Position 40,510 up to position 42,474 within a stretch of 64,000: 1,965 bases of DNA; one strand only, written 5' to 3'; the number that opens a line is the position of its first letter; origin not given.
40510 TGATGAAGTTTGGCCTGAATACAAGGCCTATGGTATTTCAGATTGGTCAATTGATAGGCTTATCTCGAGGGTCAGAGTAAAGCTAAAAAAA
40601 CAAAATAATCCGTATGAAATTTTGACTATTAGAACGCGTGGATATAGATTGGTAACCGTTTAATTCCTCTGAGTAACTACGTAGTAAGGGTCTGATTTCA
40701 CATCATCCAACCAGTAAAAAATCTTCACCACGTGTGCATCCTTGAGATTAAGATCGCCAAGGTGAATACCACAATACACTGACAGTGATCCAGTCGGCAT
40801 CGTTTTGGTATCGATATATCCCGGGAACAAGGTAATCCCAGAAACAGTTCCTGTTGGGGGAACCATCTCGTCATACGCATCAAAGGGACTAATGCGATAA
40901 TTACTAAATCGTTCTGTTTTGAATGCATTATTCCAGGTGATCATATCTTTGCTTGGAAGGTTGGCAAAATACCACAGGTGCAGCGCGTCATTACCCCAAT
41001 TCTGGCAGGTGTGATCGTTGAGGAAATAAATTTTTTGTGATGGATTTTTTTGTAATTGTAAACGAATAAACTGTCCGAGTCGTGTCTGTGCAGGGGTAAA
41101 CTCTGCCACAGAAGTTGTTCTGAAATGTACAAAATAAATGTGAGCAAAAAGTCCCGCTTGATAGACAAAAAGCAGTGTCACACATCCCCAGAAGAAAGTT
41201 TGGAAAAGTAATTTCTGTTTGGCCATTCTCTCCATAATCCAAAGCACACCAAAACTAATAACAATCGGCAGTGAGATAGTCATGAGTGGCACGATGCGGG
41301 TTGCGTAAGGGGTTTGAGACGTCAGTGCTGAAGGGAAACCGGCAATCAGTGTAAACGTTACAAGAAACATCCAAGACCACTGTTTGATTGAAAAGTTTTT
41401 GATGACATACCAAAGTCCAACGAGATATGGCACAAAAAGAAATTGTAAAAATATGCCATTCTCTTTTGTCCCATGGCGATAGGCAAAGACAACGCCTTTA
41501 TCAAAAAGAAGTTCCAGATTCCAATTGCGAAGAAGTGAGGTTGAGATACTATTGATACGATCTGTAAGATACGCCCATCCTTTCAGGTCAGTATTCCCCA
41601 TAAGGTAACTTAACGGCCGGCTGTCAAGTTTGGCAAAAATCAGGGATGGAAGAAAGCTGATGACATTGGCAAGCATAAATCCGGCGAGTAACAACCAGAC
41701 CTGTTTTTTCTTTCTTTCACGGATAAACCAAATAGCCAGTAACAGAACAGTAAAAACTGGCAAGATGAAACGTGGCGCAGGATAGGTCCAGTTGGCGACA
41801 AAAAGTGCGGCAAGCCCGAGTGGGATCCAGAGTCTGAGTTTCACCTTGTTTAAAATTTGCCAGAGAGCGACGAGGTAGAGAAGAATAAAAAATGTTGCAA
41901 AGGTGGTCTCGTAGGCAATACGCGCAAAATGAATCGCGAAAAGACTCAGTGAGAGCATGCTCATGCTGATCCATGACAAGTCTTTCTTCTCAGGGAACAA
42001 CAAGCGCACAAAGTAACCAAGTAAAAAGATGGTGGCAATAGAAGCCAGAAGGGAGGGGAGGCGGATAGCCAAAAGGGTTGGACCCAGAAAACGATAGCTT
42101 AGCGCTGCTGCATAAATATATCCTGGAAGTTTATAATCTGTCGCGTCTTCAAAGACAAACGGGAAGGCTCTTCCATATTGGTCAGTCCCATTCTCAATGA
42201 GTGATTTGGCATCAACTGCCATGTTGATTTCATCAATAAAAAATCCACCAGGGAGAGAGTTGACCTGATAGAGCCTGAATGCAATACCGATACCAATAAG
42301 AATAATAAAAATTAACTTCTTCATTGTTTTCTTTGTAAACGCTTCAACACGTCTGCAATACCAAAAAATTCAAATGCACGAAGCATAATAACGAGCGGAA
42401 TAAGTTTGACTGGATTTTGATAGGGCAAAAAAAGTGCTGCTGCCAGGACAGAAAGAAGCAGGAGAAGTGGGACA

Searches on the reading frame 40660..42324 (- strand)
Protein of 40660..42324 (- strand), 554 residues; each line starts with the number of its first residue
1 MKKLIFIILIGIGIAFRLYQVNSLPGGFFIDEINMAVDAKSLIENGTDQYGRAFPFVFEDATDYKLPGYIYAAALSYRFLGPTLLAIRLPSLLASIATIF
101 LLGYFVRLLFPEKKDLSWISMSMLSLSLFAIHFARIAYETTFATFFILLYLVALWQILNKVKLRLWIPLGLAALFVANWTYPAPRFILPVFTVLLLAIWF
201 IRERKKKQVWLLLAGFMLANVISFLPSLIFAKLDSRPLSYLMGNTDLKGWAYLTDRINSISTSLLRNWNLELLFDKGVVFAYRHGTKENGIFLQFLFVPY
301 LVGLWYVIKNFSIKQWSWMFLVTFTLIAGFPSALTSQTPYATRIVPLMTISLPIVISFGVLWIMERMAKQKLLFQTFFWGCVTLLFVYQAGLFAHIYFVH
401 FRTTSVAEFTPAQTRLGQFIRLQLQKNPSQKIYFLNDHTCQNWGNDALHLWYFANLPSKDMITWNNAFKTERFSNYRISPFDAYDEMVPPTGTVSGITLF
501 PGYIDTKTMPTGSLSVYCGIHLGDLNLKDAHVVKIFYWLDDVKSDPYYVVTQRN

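Call 33: search_protein_families(library=pfam, proteins=[window:40660-42324:-], max_evalue=0.01)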
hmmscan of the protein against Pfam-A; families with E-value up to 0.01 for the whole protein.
window:40660-42324:- (554 aa): 1 family
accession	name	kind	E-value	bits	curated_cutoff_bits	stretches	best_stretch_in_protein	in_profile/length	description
PF13231.12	PMT_2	-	0.0014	19.3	26.1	1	67-222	4-152/160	Dolichyl-phosphate-mannose-protein mannosyltransferase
